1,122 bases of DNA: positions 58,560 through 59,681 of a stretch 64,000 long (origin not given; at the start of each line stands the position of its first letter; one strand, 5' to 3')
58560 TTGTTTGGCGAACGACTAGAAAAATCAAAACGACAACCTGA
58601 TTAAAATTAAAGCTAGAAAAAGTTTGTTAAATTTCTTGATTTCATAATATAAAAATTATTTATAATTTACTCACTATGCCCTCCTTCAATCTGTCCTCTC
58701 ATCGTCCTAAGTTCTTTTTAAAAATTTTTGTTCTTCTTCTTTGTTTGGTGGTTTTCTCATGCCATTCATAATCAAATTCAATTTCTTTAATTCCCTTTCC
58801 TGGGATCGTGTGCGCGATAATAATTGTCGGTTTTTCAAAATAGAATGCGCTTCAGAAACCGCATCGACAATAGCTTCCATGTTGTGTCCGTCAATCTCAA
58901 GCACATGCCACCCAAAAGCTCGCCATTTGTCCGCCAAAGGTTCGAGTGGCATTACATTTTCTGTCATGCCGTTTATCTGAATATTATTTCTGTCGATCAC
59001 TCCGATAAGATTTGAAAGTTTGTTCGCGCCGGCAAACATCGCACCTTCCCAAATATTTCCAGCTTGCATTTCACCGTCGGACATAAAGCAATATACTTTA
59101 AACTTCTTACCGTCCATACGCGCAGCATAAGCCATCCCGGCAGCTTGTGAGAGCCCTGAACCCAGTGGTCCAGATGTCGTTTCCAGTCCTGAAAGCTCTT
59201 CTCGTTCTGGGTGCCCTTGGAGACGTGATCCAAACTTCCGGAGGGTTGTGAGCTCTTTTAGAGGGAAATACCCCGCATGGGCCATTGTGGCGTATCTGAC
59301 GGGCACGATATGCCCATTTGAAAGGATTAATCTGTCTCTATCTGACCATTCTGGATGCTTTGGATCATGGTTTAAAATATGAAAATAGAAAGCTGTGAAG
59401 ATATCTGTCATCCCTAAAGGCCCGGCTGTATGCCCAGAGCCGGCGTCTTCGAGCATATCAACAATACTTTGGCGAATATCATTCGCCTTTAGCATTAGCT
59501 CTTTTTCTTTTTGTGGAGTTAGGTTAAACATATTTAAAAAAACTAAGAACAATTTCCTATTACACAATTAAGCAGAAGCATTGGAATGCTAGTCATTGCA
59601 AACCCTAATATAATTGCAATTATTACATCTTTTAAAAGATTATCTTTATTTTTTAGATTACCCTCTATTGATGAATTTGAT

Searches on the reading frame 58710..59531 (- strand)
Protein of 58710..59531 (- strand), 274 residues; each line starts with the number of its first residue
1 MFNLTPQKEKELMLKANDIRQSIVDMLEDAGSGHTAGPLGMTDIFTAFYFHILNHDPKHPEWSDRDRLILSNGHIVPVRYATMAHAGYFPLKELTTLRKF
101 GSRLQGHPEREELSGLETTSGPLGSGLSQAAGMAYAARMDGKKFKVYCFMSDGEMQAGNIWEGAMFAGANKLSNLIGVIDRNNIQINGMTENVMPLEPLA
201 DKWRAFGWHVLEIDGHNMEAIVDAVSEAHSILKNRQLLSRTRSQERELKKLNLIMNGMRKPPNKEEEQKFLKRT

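Call 58: search_protein_families(library=pfam, proteins=[window:58710-59531:-], max_evalue=0.001)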
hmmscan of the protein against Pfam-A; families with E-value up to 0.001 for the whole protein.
window:58710-59531:- (274 aa): 4 families
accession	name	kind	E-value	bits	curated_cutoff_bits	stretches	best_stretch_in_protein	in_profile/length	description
PF00456.26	Transketolase_N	-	2.2e-54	185.1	22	1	16-231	6-232/334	Transketolase, thiamine diphosphate binding domain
PF13292.11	DXP_synthase_N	-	1.7e-13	50.9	21.2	1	8-187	14-176/274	1-deoxy-D-xylulose-5-phosphate synthase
PF00676.26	E1_dh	-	5.2e-11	42.5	22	1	101-230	82-209/300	Dehydrogenase E1 component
PF09364.15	XFP_N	-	0.00074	18.9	23.7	1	121-232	140-251/364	XFP N-terminal domain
